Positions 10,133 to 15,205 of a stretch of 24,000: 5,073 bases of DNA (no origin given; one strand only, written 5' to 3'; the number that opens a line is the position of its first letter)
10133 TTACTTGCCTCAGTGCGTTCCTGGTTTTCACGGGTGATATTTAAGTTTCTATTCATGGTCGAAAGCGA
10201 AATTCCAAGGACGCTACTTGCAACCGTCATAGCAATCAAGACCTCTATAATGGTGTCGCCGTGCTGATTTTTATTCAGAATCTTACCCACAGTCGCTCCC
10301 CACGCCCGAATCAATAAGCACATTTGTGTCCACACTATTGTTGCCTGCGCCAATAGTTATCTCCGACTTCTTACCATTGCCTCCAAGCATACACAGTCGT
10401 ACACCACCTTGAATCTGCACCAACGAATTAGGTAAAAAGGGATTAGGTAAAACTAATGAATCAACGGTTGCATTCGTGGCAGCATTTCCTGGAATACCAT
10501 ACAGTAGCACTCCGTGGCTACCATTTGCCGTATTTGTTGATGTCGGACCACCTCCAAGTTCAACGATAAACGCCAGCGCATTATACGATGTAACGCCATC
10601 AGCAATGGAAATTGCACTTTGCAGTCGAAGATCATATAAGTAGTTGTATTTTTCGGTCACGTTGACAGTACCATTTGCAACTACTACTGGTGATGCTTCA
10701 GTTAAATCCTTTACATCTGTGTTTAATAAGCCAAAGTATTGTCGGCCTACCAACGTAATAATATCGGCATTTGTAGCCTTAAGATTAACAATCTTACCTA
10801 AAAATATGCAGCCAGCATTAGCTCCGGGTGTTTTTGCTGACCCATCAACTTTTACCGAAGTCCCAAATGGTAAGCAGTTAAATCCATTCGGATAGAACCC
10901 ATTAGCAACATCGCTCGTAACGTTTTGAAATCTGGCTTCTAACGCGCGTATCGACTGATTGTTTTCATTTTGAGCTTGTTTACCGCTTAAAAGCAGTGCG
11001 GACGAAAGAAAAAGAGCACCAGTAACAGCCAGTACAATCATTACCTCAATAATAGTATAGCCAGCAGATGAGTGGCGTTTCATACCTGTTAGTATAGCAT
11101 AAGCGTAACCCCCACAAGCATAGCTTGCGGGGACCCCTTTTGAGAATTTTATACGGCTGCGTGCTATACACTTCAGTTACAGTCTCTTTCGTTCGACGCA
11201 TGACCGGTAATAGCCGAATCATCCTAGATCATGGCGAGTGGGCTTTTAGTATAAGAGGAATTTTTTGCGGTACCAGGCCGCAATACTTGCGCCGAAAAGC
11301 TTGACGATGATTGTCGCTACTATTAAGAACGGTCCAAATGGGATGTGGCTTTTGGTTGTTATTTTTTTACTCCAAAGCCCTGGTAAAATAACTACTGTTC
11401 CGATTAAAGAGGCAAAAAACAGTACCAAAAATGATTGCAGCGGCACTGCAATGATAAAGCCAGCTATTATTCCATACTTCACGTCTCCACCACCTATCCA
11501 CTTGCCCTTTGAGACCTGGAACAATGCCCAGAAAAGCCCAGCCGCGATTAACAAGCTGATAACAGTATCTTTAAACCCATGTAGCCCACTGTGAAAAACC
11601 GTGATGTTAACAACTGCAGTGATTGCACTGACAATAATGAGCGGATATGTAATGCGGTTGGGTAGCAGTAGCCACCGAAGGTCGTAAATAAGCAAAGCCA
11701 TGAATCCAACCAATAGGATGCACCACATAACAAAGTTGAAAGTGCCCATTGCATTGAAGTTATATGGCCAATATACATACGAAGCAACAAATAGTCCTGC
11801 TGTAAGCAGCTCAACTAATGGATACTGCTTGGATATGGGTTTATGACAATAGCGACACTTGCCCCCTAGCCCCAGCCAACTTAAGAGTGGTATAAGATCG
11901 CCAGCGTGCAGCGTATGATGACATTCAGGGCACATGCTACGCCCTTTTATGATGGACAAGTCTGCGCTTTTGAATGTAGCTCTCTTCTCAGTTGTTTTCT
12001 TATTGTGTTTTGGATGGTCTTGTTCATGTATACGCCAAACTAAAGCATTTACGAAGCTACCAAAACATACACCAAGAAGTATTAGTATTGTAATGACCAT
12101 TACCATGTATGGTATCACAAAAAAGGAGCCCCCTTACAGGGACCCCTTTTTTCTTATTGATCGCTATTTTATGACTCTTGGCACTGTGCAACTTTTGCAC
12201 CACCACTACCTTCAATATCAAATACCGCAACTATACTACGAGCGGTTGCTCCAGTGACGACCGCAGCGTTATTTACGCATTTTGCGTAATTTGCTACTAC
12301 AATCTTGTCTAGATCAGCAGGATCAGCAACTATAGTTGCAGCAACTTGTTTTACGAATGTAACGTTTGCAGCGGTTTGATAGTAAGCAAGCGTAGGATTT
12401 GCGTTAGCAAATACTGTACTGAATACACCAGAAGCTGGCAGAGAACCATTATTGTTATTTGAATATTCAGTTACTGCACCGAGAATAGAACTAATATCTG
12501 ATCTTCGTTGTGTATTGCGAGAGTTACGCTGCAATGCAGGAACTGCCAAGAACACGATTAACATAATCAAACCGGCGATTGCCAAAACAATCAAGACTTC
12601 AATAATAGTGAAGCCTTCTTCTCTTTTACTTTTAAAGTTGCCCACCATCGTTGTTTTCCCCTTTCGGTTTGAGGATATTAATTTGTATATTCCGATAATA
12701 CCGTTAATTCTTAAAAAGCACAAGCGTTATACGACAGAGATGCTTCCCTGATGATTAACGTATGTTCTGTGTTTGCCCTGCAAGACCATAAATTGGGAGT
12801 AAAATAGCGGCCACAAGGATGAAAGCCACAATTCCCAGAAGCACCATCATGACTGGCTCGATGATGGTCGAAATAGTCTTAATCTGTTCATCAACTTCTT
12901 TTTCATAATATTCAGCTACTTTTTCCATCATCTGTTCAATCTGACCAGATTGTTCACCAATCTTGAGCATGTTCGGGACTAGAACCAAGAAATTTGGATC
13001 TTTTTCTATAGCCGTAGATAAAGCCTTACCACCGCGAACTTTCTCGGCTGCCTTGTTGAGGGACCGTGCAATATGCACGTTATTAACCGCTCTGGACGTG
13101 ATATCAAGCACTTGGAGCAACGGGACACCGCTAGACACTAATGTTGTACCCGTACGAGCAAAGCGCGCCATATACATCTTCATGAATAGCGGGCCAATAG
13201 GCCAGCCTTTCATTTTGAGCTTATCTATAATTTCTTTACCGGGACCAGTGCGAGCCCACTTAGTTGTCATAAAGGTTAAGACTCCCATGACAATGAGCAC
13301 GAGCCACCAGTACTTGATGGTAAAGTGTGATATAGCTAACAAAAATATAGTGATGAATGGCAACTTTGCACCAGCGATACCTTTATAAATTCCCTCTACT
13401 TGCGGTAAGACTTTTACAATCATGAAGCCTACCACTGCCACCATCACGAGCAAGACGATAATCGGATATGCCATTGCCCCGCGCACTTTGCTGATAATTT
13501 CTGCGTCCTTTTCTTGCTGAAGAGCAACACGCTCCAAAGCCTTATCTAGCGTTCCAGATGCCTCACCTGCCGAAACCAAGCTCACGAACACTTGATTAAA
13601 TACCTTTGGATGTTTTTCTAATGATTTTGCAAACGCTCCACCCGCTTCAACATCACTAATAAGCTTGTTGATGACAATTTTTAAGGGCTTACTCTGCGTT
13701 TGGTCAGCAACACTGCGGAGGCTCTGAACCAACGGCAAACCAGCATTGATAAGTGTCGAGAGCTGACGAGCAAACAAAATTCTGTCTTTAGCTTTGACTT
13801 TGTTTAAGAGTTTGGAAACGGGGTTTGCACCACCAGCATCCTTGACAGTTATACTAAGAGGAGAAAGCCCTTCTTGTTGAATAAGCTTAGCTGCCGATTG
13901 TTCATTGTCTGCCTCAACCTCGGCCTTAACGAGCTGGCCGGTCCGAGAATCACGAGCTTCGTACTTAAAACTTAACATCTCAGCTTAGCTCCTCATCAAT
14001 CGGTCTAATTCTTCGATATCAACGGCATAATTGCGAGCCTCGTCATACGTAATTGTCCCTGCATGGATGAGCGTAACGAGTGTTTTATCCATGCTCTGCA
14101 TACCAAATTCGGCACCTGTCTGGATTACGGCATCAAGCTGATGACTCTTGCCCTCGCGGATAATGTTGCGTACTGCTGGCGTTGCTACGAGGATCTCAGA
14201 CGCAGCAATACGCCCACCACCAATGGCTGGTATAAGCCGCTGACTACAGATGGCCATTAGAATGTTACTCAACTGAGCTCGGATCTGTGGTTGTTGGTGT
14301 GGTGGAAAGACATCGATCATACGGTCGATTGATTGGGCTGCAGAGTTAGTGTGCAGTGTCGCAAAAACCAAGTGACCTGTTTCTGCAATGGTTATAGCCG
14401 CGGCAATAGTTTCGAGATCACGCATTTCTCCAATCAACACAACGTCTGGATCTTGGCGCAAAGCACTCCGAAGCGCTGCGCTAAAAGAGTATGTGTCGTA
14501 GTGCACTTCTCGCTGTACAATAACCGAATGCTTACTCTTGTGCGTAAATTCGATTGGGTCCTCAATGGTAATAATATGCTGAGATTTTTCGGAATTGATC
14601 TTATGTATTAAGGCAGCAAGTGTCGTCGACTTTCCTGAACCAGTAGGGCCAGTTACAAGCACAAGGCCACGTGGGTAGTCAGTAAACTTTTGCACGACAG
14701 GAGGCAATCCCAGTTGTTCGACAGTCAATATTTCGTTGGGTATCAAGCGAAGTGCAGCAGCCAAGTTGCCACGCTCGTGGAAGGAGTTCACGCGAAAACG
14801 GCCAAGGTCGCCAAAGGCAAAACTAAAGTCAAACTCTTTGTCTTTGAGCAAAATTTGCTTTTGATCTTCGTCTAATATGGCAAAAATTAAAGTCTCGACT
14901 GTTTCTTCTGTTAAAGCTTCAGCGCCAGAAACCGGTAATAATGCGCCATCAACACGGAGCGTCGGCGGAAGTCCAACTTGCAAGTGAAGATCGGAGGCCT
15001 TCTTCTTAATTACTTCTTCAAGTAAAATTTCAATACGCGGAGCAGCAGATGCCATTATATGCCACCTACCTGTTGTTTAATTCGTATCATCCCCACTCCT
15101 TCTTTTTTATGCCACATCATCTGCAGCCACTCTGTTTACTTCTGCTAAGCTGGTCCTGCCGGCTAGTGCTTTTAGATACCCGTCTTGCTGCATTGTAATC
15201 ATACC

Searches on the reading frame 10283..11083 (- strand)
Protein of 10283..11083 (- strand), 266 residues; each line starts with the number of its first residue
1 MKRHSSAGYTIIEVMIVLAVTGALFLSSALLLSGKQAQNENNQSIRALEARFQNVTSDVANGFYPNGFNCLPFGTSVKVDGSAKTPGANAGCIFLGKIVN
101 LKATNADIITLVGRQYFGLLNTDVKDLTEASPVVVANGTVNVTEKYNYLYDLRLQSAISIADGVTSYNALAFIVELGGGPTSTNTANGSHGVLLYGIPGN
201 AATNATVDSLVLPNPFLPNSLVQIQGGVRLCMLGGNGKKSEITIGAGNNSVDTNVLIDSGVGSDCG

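Call 12: search_protein_families(library=pfam, proteins=[window:10283-11083:-], max_evalue=0.01)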
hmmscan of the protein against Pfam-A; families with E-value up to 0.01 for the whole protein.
window:10283-11083:- (266 aa): 1 family
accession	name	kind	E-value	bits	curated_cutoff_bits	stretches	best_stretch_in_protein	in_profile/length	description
PF07963.17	N_methyl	-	0.00014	21.7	21.2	1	4-26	2-24/27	Prokaryotic N-terminal methylation motif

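Call 65: find_homologous_proteins(query=window:10283-11083:-, max_evalue=1e-10)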
Query window:10283-11083:- (266 aa): 89 proteins with E <= 1e-10 among 2045 candidates.
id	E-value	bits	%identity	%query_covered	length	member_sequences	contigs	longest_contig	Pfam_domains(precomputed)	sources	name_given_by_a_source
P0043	1.0e-166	571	100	100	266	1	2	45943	-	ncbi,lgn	-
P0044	2.0e-83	298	57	100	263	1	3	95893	-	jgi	jgi:type II secretory pathway pseudopilin PulG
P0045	1.5e-79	285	56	100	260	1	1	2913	-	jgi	jgi:type II secretory pathway pseudopilin PulG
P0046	2.9e-79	284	54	100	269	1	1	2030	-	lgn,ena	-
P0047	3.7e-78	281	53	100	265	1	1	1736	-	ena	-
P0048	2.9e-69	251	49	99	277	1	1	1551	-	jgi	jgi:hypothetical protein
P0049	7.6e-64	234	46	100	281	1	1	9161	-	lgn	-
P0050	2.9e-59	219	44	100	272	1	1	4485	-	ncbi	-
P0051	1.9e-57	213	46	97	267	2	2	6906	-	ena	-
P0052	3.4e-55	205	45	100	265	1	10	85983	-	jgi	jgi:type II secretory pathway pseudopilin PulG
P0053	4.6e-55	205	43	100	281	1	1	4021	-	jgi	jgi:type II secretory pathway pseudopilin PulG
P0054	5.8e-54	201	42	100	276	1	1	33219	-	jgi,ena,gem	-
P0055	3.7e-50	189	43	100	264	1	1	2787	-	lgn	-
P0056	8.2e-48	181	42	100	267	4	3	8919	-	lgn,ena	-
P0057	3.9e-47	179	43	98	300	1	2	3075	-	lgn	-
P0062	4.1e-42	162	39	100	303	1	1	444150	-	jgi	jgi:prepilin-type N-terminal cleavage/methylation domain-containing protein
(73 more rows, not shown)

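Call 68: find_encoding_contigs(protein=P0044, flank=10000, max_places=3)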
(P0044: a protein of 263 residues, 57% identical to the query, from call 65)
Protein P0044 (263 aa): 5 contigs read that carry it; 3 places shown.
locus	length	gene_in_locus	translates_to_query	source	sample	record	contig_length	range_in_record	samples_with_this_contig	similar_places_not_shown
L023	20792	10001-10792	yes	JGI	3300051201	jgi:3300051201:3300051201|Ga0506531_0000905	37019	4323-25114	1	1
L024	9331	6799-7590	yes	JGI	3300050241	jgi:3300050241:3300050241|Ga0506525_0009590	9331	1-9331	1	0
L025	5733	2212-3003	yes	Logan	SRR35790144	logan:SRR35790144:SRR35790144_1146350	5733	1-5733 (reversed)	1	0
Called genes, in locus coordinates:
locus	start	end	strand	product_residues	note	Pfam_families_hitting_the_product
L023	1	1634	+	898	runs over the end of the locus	-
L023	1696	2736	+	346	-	PF25216:Volactin (faint), PF11104:PilM_2, PF14450:FtsA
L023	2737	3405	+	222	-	-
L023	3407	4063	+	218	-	-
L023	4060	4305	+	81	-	-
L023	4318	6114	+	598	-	PF05157:MshEN, PF00437:T2SSE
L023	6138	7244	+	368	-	PF00437:T2SSE, PF25199:nSTAND_NTPase5 (weak)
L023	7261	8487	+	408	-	PF28597:T2SSF_N, PF00482:T2SSF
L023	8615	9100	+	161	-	PF07963:N_methyl (weak)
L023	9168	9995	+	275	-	PF06750:A24_N_bact, PF01478:Peptidase_A24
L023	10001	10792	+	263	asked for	-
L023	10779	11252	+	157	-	-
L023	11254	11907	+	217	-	PF07963:N_methyl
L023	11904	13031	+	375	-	-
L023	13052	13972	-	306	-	PF02899:Phage_int_SAM_1, PF13102:Phage_int_SAM_5, PF13495:Phage_int_SAM_4 (faint), PF00589:Phage_integrase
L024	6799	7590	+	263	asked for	-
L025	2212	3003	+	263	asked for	-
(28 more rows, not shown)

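Call 76: find_encoding_contigs(protein=P0043, flank=10000, max_places=3)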
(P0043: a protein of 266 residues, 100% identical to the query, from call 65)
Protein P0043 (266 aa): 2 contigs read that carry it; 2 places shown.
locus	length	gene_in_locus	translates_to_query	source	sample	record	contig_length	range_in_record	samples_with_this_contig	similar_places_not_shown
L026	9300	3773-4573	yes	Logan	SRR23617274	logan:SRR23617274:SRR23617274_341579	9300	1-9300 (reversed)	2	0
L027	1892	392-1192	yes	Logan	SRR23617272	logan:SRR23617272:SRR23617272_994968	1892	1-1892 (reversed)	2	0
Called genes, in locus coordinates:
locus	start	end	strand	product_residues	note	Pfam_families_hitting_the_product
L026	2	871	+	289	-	?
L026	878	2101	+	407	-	PF28597:T2SSF_N, PF00482:T2SSF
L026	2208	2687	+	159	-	PF07963:N_methyl (weak)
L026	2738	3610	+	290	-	PF06750:A24_N_bact, PF01478:Peptidase_A24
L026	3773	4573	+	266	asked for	-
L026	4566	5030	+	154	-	-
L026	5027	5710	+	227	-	-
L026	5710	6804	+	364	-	-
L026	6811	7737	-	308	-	PF02899:Phage_int_SAM_1, PF13102:Phage_int_SAM_5, PF13495:Phage_int_SAM_4 (faint), PF00589:Phage_integrase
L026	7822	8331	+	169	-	PF00334:NDK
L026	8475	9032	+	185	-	-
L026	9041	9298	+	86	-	?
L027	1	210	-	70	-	?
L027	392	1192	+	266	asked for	-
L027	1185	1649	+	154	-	-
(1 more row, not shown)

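Call 77: find_encoding_contigs(protein=P0062, flank=10000, max_places=2)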
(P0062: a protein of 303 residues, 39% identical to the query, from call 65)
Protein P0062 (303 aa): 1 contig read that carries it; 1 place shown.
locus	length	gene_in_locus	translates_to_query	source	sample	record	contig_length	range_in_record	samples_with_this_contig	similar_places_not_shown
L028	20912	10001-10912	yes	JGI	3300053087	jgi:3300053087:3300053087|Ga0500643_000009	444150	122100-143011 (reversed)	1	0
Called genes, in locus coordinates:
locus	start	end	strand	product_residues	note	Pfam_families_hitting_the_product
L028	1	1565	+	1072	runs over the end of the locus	-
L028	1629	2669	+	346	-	PF25216:Volactin (faint), PF11104:PilM_2, PF14450:FtsA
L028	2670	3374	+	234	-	-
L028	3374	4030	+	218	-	-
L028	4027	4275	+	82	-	-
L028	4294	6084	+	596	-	PF05157:MshEN, PF00437:T2SSE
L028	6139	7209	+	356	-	PF00437:T2SSE, PF13191:AAA_16 (weak), PF25199:nSTAND_NTPase5 (weak), PF13401:AAA_22 (faint)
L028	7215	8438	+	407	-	PF28597:T2SSF_N, PF00482:T2SSF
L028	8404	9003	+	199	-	PF07963:N_methyl (weak)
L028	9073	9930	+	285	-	PF06750:A24_N_bact, PF01478:Peptidase_A24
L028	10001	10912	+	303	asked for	-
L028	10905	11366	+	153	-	-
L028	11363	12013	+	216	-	PF07963:N_methyl (faint)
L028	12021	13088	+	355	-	PF14341:PilX_N (weak)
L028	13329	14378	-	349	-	PF02899:Phage_int_SAM_1, PF13102:Phage_int_SAM_5, PF13495:Phage_int_SAM_4 (faint), PF00589:Phage_integrase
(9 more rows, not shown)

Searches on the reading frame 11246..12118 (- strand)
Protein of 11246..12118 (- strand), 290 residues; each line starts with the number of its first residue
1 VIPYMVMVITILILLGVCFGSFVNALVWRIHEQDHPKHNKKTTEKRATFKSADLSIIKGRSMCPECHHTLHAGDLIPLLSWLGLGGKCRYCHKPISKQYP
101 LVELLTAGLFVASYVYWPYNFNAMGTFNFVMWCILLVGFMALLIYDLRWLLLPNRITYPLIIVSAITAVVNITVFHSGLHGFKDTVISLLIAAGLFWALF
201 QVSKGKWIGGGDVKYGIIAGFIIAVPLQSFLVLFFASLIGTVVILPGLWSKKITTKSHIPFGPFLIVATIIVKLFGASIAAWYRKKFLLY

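Call 12: search_protein_families(library=pfam, proteins=[window:11246-12118:-], max_evalue=0.01)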
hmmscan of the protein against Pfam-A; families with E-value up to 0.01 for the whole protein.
window:11246-12118:- (290 aa): 4 families
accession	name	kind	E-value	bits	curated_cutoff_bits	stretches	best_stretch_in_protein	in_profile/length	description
PF06750.18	A24_N_bact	-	4.3e-28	97.6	23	1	14-115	1-82/84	Bacterial Peptidase A24 N-terminal domain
PF01478.23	Peptidase_A24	-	9.1e-12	45.8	26.5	1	134-245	2-104/104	Type IV leader peptidase family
PF17028.10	8TM_micro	-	0.0029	17.8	25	1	98-150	201-251/257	8TM Microsporidial transmembrane domain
PF20134.4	DUF6524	-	0.0049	17.1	27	1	91-177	29-114/131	Family of unknown function (DUF6524)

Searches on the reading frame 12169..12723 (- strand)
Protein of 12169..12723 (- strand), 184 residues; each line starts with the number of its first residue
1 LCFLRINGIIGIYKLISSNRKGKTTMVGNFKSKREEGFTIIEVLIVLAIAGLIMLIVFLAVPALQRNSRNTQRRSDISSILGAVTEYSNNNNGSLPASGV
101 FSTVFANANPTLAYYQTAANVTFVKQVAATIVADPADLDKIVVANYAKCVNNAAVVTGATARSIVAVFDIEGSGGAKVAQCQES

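Call 12: search_protein_families(library=pfam, proteins=[window:12169-12723:-], max_evalue=0.01)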
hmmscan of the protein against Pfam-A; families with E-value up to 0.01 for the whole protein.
window:12169-12723:- (184 aa): 1 family
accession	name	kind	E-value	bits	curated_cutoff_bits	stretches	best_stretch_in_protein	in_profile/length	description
PF07963.17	N_methyl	-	4.5e-07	29.6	21.2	1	33-58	2-27/27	Prokaryotic N-terminal methylation motif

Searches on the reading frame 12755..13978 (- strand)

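Call 89: search_protein_families(library=pfam, proteins=[window:12755-13978:-], max_evalue=0.001)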
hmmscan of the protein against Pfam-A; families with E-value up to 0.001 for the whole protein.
window:12755-13978:- (407 aa): 1 family
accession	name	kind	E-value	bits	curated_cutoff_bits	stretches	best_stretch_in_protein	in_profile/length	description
PF00482.28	T2SSF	-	7.4e-61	204.1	25.2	2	69-192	1-125/125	Type II secretion system (T2SS), protein F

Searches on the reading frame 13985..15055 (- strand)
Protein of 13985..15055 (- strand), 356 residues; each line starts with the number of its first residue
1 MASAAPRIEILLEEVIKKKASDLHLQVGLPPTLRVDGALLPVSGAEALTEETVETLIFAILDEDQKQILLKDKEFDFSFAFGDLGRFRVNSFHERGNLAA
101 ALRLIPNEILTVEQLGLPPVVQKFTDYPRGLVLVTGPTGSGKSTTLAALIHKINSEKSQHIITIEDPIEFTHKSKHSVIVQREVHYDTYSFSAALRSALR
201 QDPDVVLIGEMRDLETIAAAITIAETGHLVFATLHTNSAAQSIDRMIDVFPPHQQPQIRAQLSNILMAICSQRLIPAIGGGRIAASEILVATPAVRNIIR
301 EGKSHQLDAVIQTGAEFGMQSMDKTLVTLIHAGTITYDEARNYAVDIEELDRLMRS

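Call 89: search_protein_families(library=pfam, proteins=[window:13985-15055:-], max_evalue=0.001)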
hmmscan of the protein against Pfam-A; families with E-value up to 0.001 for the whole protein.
window:13985-15055:- (356 aa): 9 families
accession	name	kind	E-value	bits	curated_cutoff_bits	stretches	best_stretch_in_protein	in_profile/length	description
PF00437.27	T2SSE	-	2.7e-52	178.1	24.9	1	7-277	11-280/370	Type II/IV secretion system protein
PF25199.1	nSTAND_NTPase5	-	6.1e-06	26.6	34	1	127-173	39-85/145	Novel STAND NTPase 5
PF13401.12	AAA_22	-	3e-05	24.8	27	1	128-171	4-46/130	AAA domain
PF13191.12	AAA_16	-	5.1e-05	24.3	32.6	1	128-201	24-81/167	AAA ATPase domain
PF13555.12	AAA_29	-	8.4e-05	22.7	27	1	128-150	21-43/61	P-loop containing region of AAA domain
PF13604.12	AAA_30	-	9.7e-05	22.6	27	0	120-211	9-97/191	AAA domain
PF01935.23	DUF87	-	0.00034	21.2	23.2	0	133-162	27-56/220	Helicase HerA, central domain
PF20720.3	nSTAND3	-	0.00041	20.5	27.2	0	130-172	18-59/155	Novel STAND NTPase 3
PF00265.24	TK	-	0.00046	20.5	20.6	1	131-236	3-113/176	Thymidine kinase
